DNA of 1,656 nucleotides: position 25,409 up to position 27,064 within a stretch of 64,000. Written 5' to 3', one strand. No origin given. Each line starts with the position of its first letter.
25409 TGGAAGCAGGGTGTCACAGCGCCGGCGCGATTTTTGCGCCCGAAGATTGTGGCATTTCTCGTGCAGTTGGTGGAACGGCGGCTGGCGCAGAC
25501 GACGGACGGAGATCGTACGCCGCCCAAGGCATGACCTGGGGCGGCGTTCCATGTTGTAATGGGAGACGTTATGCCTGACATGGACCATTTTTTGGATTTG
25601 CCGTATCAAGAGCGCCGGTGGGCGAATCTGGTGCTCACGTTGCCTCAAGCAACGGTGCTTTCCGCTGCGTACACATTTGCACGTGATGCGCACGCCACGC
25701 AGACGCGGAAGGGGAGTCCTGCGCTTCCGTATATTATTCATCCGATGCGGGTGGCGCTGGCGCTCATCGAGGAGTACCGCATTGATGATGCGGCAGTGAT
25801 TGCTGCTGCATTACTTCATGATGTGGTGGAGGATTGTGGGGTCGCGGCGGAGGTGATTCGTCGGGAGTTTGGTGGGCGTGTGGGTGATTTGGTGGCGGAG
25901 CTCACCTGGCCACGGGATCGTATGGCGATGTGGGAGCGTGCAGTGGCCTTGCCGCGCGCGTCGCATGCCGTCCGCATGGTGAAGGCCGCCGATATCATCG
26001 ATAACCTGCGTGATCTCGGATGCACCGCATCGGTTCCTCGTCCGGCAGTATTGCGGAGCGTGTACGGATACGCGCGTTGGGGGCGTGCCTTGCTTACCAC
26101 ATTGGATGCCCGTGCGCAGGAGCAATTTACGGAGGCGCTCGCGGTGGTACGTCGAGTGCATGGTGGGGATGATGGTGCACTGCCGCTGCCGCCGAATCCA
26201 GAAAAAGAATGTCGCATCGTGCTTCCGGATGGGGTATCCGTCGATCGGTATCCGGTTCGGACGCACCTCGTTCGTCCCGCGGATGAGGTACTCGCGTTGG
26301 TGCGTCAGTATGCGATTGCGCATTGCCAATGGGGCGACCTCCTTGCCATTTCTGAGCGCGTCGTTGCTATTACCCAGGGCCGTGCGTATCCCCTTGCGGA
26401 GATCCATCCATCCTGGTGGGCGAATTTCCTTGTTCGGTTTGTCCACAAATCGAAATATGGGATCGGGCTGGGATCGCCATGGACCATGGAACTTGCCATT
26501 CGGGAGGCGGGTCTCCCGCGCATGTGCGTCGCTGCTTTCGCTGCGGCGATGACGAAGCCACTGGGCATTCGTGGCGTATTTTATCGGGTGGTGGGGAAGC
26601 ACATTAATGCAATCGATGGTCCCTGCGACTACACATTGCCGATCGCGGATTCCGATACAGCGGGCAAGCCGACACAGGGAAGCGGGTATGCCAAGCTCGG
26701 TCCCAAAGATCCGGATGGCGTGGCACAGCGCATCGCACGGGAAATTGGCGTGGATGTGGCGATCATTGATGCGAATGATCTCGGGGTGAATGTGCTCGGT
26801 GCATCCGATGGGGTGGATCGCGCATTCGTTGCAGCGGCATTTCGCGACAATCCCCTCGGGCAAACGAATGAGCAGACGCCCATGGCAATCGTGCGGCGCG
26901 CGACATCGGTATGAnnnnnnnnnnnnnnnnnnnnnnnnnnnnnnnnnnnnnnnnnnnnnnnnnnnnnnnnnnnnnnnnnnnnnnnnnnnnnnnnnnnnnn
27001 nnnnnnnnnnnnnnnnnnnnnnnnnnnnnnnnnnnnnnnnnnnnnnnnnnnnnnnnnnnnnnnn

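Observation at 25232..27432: Candidate novel module: XRE regulator, HD(RelA/SpoT-type)-CofE-like fusion, P-loop AAA_33/zeta-like kinase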

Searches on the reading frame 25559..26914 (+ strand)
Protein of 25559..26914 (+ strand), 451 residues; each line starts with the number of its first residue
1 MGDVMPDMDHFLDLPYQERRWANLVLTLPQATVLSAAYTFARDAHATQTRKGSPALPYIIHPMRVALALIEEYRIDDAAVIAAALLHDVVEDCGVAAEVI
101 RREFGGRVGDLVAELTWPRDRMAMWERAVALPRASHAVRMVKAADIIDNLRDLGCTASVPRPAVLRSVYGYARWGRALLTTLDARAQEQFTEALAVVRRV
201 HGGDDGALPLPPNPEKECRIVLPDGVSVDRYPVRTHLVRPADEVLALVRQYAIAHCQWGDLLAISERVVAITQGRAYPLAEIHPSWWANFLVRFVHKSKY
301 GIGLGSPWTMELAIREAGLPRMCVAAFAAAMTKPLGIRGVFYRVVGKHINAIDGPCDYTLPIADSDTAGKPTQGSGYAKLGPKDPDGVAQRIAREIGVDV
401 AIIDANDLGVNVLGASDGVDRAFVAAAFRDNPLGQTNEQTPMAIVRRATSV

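Call 3: search_protein_families(library=pfam, proteins=[window:25559-26914:+], max_evalue=1)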
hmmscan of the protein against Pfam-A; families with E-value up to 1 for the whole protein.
window:25559-26914:+ (451 aa): 3 families
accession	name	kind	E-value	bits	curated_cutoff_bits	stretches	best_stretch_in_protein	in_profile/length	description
PF13328.12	HD_4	-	1.4e-11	44.8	27.2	1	37-116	1-75/156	HD domain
PF01996.21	F420_ligase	-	2e-07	31.2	25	1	233-403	2-145/218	F420-0:Gamma-glutamyl ligase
PF01966.28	HD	-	0.0017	19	22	1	59-149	2-115/116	HD domain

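Call 4: search_protein_families(library=ncbifam, proteins=[window:25559-26914:+], max_evalue=1)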
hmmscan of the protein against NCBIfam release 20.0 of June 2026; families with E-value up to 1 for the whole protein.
window:25559-26914:+ (451 aa): 5 families
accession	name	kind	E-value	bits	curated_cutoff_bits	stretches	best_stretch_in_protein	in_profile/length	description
TIGR00691.1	spoT_relA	subfamily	6.3e-20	71.1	499.2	1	37-116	1-76/687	RelA/SpoT family protein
NF008303.0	PRK11092.1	equivalog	1.9e-15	56.1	947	1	26-116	15-101/702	bifunctional GTP diphosphokinase/guanosine-3',5'-bis pyrophosphate 3'-pyrophosphohydrolase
TIGR01916.1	F420_cofE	equivalog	2.7e-05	23.7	180.65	1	237-290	11-63/244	coenzyme F420-0:L-glutamate ligase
TIGR00277.1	HDIG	domain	0.04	13.8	27.6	1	64-89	14-39/84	HDIG domain-containing metalloprotein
NF009809.0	PRK13293.1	equivalog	0.067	12.6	274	0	237-289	13-63/253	coenzyme F420-0:L-glutamate ligase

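Call 5: find_homologous_proteins(query=window:25559-26914:+)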
Query window:25559-26914:+ (451 aa): 1621 proteins with E <= 0.001 among 8000 candidates; the best 120 are listed.
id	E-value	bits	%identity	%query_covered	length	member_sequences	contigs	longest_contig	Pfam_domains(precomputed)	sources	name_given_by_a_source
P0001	0.0e+0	1009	100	99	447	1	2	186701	PF13328.13,PF01996.22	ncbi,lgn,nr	ncbi:HD domain-containing protein [Candidatus Uhrbacteria bacterium]|nr:HD domain-containing protein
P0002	2.5e-193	661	69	98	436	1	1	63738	PF13328.13,PF01966.29,PF01996.22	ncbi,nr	ncbi:HD domain-containing protein [Candidatus Uhrbacteria bacterium]|nr:HD domain-containing protein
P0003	3.0e-145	503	59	89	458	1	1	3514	PF13328.13,PF01996.22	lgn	-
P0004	1.6e-143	497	56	98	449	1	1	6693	PF13328.13,PF01996.22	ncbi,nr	ncbi:HD domain-containing protein [Candidatus Uhrbacteria bacterium]|nr:HD domain-containing protein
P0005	3.3e-142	493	55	98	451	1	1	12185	PF13328.13,PF01996.22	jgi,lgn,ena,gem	-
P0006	3.5e-142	493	55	97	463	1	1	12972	PF13328.13,PF01996.22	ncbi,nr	ncbi:MAG: HD domain-containing protein [bacterium]|nr:HD domain-containing protein [bacterium]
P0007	5.1e-140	485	58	90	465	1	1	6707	PF13328.13,PF01996.22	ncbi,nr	ncbi:HD domain-containing protein [Candidatus Uhrbacteria bacterium]|nr:HD domain-containing protein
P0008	1.5e-138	481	53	97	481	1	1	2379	PF13328.13,PF01996.22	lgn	-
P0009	1.5e-137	477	52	98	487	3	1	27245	PF13328.13,PF01996.22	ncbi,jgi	-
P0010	1.9e-134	467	52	98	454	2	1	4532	PF13328.13,PF01996.22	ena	-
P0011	1.1e-132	461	52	98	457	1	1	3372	PF13328.13,PF01996.22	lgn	-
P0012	5.1e-132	459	51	97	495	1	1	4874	PF13328.13,PF01996.22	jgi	jgi:hypothetical protein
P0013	5.3e-132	459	56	91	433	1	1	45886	PF13328.13,PF01996.22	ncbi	ncbi:MAG: HD domain-containing protein [Candidatus Uhrbacteria bacterium]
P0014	5.5e-132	459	50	97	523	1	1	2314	PF13328.13,PF01996.22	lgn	-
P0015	7.5e-131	455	54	97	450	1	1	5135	PF13328.13,PF01996.22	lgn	-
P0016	5.1e-129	449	52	97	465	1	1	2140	PF13328.13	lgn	-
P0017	2.2e-124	434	54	96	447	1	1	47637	PF13328.13,PF01996.22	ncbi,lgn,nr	ncbi:MAG: HD domain-containing protein [bacterium]|nr:HD domain-containing protein [bacterium]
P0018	8.2e-124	432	51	98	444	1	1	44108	PF13328.13,PF01996.22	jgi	jgi:hypothetical protein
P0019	2.2e-110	388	54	81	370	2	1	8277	PF13328.13,PF01996.22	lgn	-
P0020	4.7e-105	370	63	63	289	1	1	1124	PF01996.22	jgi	jgi:hypothetical protein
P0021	2.0e-104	368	51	73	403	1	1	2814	PF13328.13,PF01996.22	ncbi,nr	ncbi:HD domain-containing protein, partial [Candidatus Uhrbacteria bacterium]|nr:HD domain-containin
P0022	4.9e-77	278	56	53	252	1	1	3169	PF01996.22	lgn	-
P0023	1.5e-76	276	61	48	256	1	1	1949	PF01996.22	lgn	-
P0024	1.1e-75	273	56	52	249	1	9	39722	PF01996.22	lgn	-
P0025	3.6e-74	268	58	52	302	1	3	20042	PF01996.22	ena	-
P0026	1.1e-73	267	56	52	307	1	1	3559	PF01996.22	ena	-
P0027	2.0e-73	266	56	53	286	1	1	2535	PF01996.22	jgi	jgi:hypothetical protein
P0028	2.4e-73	266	55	53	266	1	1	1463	PF01996.22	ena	-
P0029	9.7e-73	264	57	54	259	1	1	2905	PF01996.22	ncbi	-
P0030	1.5e-72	263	57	52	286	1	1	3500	PF01996.22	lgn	-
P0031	3.0e-72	262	54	54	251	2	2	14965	PF01996.22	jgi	jgi:F420-0:gamma-glutamyl ligase-like protein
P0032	3.5e-72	262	56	53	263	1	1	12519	PF01996.22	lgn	-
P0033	5.1e-72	261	54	53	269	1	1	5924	PF01996.22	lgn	-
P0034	8.3e-72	261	60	50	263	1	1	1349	PF01996.22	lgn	-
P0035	1.4e-71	260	57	49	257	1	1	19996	PF01996.22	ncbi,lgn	-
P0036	4.7e-71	258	54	53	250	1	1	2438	PF01996.22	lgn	-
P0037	5.0e-71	258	56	52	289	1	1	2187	PF01996.22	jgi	-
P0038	5.6e-71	258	55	53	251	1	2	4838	PF01996.22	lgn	-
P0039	7.2e-71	258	54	53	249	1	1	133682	PF01996.22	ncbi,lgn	ncbi:MAG: coenzyme F420-0:L-glutamate ligase [Bacillota bacterium]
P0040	8.8e-71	257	54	52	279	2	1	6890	PF01996.22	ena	-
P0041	1.0e-70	257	55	53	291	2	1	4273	PF01996.22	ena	-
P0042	1.1e-70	257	52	53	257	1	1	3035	PF01996.22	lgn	-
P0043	1.2e-70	257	53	57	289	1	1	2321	PF01996.22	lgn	-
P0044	2.7e-70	256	52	52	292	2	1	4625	PF01996.22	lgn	-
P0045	1.8e-69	253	53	53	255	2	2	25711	PF01996.22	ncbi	-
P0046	5.4e-69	251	55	53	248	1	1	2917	PF01996.22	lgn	-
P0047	9.2e-69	251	53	52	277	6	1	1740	PF01996.22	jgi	-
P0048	1.2e-68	250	52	53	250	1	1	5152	PF01996.22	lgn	-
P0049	2.5e-68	249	52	53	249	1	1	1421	PF01996.22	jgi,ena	-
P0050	3.9e-68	249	53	52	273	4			PF01996.22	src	-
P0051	3.9e-68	248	55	53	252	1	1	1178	PF01996.22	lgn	-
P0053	1.7e-67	246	55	49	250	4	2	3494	PF01996.22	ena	-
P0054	2.2e-67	246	53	53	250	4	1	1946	PF01996.22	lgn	-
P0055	5.8e-67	245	52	53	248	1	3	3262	PF01996.22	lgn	-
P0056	9.5e-67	244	56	49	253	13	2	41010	PF01996.22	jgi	-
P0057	1.8e-66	243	53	53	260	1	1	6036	PF01996.22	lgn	-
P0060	3.5e-66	242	53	52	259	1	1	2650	PF01996.22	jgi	jgi:F420-0:gamma-glutamyl ligase-like protein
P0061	3.9e-66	242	52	53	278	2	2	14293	PF01996.22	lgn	-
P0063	5.7e-66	241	57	50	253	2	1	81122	PF01996.22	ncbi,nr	ncbi:MAG: coenzyme F420-0:L-glutamate ligase [Clostridia bacterium]|nr:coenzyme F420-0:L-glutamate l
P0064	8.0e-66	241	52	54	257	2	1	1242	PF01996.22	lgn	-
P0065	8.1e-66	241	51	54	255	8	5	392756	PF01996.22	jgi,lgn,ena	jgi:F420-0:gamma-glutamyl ligase-like protein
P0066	1.2e-65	240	52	54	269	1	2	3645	PF01996.22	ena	-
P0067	1.2e-65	240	55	50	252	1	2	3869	PF01996.22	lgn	-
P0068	1.3e-65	240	52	53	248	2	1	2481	PF01996.22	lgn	-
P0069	1.7e-65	240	50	53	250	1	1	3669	PF01996.22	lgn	-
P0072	2.9e-65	239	52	53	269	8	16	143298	PF01996.22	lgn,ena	-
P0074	3.2e-65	239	54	53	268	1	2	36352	PF01996.22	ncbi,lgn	-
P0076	3.9e-65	239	52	53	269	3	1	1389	PF01996.22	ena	-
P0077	4.6e-65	238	54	52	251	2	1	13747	PF01996.22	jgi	-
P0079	5.8e-65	238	52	54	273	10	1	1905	PF01996.22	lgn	-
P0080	7.3e-65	238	52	52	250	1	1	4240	PF01996.22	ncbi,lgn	-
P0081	7.6e-65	238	54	53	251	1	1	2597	PF01996.22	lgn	-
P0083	1.2e-64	237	51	54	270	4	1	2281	PF01996.22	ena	-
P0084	1.3e-64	237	56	49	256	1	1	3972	PF01996.22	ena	-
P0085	1.4e-64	237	50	55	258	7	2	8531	PF01996.22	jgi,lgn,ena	jgi:hypothetical protein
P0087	1.7e-64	236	51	53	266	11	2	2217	PF01996.22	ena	-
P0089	2.1e-64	236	51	54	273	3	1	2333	PF01996.22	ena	-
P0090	2.2e-64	236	51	53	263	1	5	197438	PF01996.22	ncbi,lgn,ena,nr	ncbi:MAG TPA: F420-0--gamma-glutamyl ligase [Clostridiales bacterium]|nr:F420-0--gamma-glutamyl liga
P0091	2.4e-64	236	51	53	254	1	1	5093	PF01996.22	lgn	-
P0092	2.4e-64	236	51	53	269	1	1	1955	PF01996.22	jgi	-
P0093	2.7e-64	236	51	53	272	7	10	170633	PF01996.22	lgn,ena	-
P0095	3.3e-64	236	53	53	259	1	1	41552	PF01996.22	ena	-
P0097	3.7e-64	235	56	49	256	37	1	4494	PF01996.22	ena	-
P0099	5.1e-64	235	53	52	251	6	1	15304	PF01996.22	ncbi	ncbi:MAG: coenzyme F420-0:L-glutamate ligase [Thermoleophilia bacterium]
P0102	6.1e-64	235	56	49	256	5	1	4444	PF01996.22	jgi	-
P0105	7.6e-64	234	53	52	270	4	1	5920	PF01996.22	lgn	-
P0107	9.4e-64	234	52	52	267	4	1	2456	PF01996.22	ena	-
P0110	1.0e-63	234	50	52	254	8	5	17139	PF01996.22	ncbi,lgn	-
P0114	1.5e-63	233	55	50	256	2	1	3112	PF01996.22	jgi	-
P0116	1.6e-63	233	50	53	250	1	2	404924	PF01996.22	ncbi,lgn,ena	-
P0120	2.4e-63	233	55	48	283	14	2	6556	PF01996.22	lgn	-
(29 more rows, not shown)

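Call 6: find_encoding_contigs(protein=P0002, flank=6000, max_places=3)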
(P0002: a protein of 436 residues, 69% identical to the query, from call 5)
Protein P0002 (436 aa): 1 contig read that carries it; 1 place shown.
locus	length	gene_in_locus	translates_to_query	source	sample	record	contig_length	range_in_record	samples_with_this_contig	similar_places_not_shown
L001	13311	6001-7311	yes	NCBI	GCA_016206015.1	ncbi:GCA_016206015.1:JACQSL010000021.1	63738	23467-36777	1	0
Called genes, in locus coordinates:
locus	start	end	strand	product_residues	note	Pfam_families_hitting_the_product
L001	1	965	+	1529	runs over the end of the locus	PF25852:DUF6242_C (faint), PF15902:Sortilin-Vps10 (faint), PF19077:Big_13 (faint), PF22904:NOMO1-like_2nd (faint), PF17210:SdrD_B (faint), PF13620:CarboxypepD_reg (weak)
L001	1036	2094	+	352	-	-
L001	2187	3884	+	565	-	PF03717:PBP_dimer, PF00905:Transpeptidase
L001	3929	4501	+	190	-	-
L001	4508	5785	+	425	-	PF08245:Mur_ligase_M, PF02875:Mur_ligase_C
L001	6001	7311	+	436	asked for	PF13328:HD_4, PF01966:HD (faint), PF01996:F420_ligase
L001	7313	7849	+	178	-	PF00004:AAA (faint), PF13238:AAA_18, PF13671:AAA_33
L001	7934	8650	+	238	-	PF01628:HrcA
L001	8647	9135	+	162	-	PF01025:GrpE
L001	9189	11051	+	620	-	PF00012:HSP70, PF06723:MreB_Mbl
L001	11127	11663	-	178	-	-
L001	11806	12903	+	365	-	PF00226:DnaJ, PF01556:DnaJ_C, PF00684:DnaJ_CXXCXGXG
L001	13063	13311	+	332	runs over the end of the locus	-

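Call 7: find_encoding_contigs(protein=P0013, flank=6000, max_places=3)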
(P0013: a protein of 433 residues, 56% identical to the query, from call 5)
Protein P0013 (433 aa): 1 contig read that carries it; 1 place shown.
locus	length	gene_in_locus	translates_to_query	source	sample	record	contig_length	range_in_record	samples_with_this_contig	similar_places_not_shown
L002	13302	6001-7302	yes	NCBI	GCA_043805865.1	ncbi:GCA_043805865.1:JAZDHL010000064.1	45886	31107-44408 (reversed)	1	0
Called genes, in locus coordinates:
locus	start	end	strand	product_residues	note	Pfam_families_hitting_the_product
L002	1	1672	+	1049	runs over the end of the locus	?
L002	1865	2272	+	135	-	PF05168:HEPN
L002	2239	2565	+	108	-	PF01909:NTP_transf_2, PF18765:Polbeta (weak)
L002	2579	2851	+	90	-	-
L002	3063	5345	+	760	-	PF13620:CarboxypepD_reg (weak)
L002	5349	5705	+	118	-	-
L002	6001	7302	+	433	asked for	PF13328:HD_4, PF01996:F420_ligase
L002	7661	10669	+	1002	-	-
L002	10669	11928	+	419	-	-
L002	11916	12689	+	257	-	PF00899:ThiF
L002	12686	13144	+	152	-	-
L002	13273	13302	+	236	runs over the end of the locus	PF01628:HrcA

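Call 8: find_encoding_contigs(protein=P0017, flank=6000, max_places=3)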
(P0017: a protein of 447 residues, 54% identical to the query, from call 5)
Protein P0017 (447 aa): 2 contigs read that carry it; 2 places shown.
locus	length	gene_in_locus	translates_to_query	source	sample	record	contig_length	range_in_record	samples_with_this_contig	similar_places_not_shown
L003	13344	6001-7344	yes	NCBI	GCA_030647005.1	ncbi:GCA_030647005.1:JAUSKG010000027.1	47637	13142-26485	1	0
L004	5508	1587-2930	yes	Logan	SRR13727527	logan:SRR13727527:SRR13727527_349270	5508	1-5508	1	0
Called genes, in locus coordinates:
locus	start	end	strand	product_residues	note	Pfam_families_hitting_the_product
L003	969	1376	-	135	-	-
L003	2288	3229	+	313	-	PF12760:Zn_ribbon_IS1595, PF12762:DDE_Tnp_IS1595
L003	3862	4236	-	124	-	-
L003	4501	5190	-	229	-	-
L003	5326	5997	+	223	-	PF04264:YceI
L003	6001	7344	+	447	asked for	PF13328:HD_4, PF01996:F420_ligase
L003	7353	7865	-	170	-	PF01288:HPPK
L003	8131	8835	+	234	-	PF01628:HrcA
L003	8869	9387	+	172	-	PF01025:GrpE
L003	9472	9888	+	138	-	PF01797:Y1_Tnp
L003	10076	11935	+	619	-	PF00012:HSP70, PF06723:MreB_Mbl, PF00012:HSP70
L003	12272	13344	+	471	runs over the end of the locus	PF00999:Na_H_Exchanger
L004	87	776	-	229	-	-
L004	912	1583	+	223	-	PF04264:YceI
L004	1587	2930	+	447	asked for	PF13328:HD_4, PF01996:F420_ligase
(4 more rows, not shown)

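Call 41: fold_search(model_id=the predicted structure, library=pdb)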
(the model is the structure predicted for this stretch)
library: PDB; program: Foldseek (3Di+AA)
matches with E <= 10: 303; with E <= 0.001: 46
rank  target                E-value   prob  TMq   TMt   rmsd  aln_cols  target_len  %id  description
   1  3nr1_A                1.9e-07  1.00  0.33  0.79   3.2       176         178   32  A metazoan ortholog of SpoT hydrolyzes ppGpp and plays a role in starvation responses (released 2010-09-08)
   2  5vxa_A                2.2e-07  1.00  0.33  0.79   3.4       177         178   32  Structure of the human Mesh1-NADPH complex (released 2018-05-23)
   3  9chy_A                3.6e-07  1.00  0.33  0.77   3.4       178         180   32  Crystal structure of the human MESH1 (D66K)-PAPS complex (released 2025-12-10)
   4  9chy_B                4.2e-07  1.00  0.34  0.81   2.8       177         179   32  Crystal structure of the human MESH1 (D66K)-PAPS complex (released 2025-12-10)
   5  3nqw_A                6.6e-07  1.00  0.33  0.78   3.3       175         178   27  A metazoan ortholog of SpoT hydrolyzes ppGpp and plays a role in starvation responses (released 2010-09-08)
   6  2phn_A                3.2e-06  1.00  0.31  0.53   6.9       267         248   18  Crystal structure of an amide bond forming F420-gamma glutamyl ligase from Archaeoglobus fulgidus (released 2007-05-15)
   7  6yvc_D                3.5e-06  1.00  0.34  0.81   2.6       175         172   27  Crystal structure of the small alarmone hydrolase (SAH) of Pseudomonas aeruginosa (released 2021-05-12)
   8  6yvc_A                4.7e-06  1.00  0.34  0.80   2.7       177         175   26  Crystal structure of the small alarmone hydrolase (SAH) of Pseudomonas aeruginosa (released 2021-05-12)
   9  6yvc_C                6.4e-06  1.00  0.34  0.81   2.5       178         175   26  Crystal structure of the small alarmone hydrolase (SAH) of Pseudomonas aeruginosa (released 2021-05-12)
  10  6yvc_B                6.7e-06  1.00  0.34  0.81   2.6       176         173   27  Crystal structure of the small alarmone hydrolase (SAH) of Pseudomonas aeruginosa (released 2021-05-12)
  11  6s2u                  7.4e-06  1.00  0.35  0.45   3.0       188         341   29  Structure of the catalytic domain of T. thermophilus Rel in complex with AMP and ppGpp (released 2020-07-08)
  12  6s2v_C                8.2e-06  1.00  0.35  0.45   3.8       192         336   31  Structure of the N-terminal catalytic region of T. thermophilus Rel (released 2020-07-08)
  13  7qoc_A                8.2e-06  1.00  0.33  0.73   3.9       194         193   23  Se-Met derivative structure of a small alarmone hydrolase (RelH) from Corynebacterium glutamicum (released 2022-07-13)
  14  6z3o_BBB              8.6e-06  1.00  0.30  0.71   3.6       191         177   26  The E74Q mutant of Small Alarmone Hydrolase SAH from Pseudomonas aeruginosa PAO1 (released 2021-01-27)
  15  2g9i_B                9.0e-06  1.00  0.30  0.55   5.5       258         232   19  Crystal structure of homolog of F420-0:gamma-Glutamyl Ligase from Archaeoglobus fulgidus Reveals a Novel Fold. (released 2006-04-04)
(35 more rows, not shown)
